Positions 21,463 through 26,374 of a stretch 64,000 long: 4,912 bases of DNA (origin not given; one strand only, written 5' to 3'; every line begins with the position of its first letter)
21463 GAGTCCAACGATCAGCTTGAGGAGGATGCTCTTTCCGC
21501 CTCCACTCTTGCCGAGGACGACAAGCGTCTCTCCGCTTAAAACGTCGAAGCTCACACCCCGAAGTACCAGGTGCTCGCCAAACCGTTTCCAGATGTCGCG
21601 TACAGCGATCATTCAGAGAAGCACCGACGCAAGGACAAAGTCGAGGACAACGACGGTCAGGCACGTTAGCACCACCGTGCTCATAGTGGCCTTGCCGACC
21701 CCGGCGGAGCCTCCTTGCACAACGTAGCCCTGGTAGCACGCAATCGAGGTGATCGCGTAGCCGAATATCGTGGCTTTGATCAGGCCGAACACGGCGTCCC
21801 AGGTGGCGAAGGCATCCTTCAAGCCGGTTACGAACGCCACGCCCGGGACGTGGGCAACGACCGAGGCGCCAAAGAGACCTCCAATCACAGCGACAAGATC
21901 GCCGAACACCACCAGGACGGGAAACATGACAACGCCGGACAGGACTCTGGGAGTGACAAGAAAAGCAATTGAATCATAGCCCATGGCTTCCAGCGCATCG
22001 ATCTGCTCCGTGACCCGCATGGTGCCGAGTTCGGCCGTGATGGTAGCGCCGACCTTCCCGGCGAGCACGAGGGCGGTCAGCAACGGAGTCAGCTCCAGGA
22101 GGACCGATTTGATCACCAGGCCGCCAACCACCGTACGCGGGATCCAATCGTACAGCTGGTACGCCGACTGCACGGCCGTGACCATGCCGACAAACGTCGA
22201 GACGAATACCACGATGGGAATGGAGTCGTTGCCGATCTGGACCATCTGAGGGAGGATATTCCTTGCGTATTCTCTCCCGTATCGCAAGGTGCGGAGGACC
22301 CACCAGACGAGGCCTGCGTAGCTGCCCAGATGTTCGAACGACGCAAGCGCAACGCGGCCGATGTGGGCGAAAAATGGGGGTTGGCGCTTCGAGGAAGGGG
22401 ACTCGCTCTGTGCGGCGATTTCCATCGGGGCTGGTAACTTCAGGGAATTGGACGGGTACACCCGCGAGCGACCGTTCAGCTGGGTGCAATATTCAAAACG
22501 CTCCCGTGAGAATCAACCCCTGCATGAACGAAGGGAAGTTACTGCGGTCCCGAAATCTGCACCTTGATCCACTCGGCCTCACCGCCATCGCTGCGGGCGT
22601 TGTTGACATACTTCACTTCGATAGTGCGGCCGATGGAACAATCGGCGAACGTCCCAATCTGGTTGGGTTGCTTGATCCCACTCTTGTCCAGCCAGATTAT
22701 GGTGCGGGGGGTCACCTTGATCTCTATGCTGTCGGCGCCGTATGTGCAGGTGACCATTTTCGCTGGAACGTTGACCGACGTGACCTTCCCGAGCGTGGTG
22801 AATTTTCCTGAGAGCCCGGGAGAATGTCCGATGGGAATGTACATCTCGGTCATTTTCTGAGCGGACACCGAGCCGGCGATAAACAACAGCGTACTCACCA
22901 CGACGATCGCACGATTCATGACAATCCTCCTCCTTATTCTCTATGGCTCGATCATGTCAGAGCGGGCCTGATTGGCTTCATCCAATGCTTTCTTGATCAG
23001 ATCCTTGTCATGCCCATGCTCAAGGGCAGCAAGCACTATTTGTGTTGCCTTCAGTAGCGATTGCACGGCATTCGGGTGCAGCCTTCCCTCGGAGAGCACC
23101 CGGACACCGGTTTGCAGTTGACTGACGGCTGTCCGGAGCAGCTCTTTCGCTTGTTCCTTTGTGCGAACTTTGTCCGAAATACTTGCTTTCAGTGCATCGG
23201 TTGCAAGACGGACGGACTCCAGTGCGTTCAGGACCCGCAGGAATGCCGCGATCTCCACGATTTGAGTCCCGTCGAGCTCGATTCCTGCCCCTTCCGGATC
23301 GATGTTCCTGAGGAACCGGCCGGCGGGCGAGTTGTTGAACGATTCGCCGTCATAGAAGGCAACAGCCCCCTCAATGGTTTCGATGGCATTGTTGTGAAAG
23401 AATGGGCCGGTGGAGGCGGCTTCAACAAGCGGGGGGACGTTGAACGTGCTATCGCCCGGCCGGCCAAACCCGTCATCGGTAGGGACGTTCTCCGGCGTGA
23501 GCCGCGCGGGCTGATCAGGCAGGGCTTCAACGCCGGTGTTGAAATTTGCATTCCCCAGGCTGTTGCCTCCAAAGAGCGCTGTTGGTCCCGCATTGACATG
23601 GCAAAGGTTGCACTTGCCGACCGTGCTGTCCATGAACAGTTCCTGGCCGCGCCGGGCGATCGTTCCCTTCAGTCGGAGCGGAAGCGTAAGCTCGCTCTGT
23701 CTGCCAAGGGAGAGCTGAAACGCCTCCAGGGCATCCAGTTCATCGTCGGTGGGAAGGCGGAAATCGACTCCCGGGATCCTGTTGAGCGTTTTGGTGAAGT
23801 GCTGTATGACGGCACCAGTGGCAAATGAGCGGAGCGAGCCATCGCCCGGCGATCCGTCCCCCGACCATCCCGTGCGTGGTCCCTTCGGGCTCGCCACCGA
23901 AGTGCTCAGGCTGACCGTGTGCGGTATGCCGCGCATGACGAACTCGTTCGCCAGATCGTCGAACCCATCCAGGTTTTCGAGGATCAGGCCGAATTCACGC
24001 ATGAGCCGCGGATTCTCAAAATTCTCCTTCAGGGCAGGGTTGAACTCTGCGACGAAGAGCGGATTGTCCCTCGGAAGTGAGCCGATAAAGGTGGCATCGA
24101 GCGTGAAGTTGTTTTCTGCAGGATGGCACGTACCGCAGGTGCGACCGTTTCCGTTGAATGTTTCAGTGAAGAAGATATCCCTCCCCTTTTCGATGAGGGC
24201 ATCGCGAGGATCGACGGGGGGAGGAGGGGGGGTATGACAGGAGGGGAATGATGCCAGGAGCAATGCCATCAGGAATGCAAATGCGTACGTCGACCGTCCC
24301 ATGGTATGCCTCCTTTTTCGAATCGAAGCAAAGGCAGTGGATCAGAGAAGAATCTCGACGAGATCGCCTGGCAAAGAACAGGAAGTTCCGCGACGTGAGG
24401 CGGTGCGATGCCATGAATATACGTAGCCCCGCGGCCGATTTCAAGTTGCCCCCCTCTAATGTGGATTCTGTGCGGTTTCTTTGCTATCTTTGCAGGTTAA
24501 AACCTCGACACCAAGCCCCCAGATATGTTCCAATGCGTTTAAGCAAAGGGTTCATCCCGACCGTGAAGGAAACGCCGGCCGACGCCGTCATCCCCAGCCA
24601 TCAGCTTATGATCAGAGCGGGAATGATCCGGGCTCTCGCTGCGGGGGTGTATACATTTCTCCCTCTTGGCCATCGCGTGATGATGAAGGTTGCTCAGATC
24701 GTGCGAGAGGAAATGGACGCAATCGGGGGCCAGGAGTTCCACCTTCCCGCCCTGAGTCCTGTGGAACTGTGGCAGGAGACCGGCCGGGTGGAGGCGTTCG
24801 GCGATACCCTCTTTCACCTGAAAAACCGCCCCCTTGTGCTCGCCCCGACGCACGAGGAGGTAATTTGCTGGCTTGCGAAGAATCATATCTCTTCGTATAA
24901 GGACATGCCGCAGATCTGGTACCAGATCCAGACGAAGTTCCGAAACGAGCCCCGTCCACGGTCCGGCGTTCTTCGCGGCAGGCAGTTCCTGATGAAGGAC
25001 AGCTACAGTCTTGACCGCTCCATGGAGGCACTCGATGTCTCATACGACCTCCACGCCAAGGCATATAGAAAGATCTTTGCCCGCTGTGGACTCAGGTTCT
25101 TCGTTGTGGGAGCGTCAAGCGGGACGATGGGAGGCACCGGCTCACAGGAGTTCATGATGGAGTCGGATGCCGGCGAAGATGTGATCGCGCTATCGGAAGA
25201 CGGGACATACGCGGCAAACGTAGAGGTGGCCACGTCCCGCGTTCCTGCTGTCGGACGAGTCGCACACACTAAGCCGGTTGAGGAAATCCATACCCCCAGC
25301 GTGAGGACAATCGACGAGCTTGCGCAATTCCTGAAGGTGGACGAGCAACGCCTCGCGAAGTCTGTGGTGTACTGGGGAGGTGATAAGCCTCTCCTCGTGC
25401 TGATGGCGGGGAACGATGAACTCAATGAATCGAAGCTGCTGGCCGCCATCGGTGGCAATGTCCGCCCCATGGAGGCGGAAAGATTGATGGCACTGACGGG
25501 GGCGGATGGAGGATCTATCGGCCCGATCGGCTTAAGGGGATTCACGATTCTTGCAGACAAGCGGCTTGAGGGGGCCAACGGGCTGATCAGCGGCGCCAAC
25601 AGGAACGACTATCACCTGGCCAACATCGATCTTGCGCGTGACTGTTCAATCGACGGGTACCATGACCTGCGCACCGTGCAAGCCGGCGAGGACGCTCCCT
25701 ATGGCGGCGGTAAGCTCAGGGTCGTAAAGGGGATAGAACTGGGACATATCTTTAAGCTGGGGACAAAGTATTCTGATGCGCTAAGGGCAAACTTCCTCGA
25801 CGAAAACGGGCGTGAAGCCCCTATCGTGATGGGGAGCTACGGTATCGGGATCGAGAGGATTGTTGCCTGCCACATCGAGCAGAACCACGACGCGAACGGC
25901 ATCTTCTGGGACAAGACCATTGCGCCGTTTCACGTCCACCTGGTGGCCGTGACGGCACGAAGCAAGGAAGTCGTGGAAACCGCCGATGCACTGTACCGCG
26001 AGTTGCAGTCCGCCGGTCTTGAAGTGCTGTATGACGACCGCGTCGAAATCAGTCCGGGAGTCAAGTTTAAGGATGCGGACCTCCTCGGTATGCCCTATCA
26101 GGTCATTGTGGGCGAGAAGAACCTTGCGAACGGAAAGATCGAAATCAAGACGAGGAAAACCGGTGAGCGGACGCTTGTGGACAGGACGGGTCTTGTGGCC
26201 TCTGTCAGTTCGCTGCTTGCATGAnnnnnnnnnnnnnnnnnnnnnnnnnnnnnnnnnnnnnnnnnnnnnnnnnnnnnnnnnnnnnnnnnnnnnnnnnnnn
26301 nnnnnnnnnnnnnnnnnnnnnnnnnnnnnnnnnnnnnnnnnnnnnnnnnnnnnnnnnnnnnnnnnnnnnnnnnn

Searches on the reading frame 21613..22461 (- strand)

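Call 8: search_protein_families(library=pfam, proteins=[window:21613-22461:-], max_evalue=0.001)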
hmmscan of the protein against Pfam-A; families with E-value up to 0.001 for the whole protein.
window:21613-22461:- (282 aa): 1 family
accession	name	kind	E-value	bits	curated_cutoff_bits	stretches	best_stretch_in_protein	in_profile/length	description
PF02405.21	MlaE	-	1.1e-67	228.2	22.5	1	70-279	2-211/212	Permease MlaE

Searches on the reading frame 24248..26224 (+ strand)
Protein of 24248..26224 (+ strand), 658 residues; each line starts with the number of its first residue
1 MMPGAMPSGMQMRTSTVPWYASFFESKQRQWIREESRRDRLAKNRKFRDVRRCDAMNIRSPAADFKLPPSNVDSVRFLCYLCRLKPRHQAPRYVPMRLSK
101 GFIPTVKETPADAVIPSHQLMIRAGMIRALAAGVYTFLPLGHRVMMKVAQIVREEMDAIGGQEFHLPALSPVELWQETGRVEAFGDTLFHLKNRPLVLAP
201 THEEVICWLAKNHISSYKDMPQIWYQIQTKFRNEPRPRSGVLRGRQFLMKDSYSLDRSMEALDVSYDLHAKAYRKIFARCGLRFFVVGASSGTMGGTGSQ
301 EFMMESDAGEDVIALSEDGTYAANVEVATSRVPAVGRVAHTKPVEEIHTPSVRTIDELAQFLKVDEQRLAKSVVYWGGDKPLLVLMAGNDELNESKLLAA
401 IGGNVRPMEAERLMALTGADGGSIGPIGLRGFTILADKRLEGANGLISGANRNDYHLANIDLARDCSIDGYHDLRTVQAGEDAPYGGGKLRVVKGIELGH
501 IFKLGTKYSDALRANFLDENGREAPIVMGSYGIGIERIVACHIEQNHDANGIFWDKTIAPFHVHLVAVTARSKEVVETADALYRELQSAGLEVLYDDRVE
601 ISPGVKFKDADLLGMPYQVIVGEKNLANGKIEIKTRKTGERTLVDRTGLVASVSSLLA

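Call 68: search_protein_families(library=pfam, proteins=[window:24248-26224:+], max_evalue=0.00001)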
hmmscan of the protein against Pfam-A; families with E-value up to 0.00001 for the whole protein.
window:24248-26224:+ (658 aa): 3 families
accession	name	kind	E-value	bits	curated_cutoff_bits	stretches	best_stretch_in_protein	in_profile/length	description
PF00587.30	tRNA-synt_2b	-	4e-27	95.9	29.3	1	194-546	9-179/179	tRNA synthetase class II core domain (G, H, P, S and T)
PF04073.20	tRNA_edit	-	5.4e-22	78.6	25.5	1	349-459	1-115/123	Aminoacyl-tRNA editing domain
PF03129.25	HGTP_anticodon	-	8.7e-20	71.1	21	1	564-654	3-92/94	Anticodon binding domain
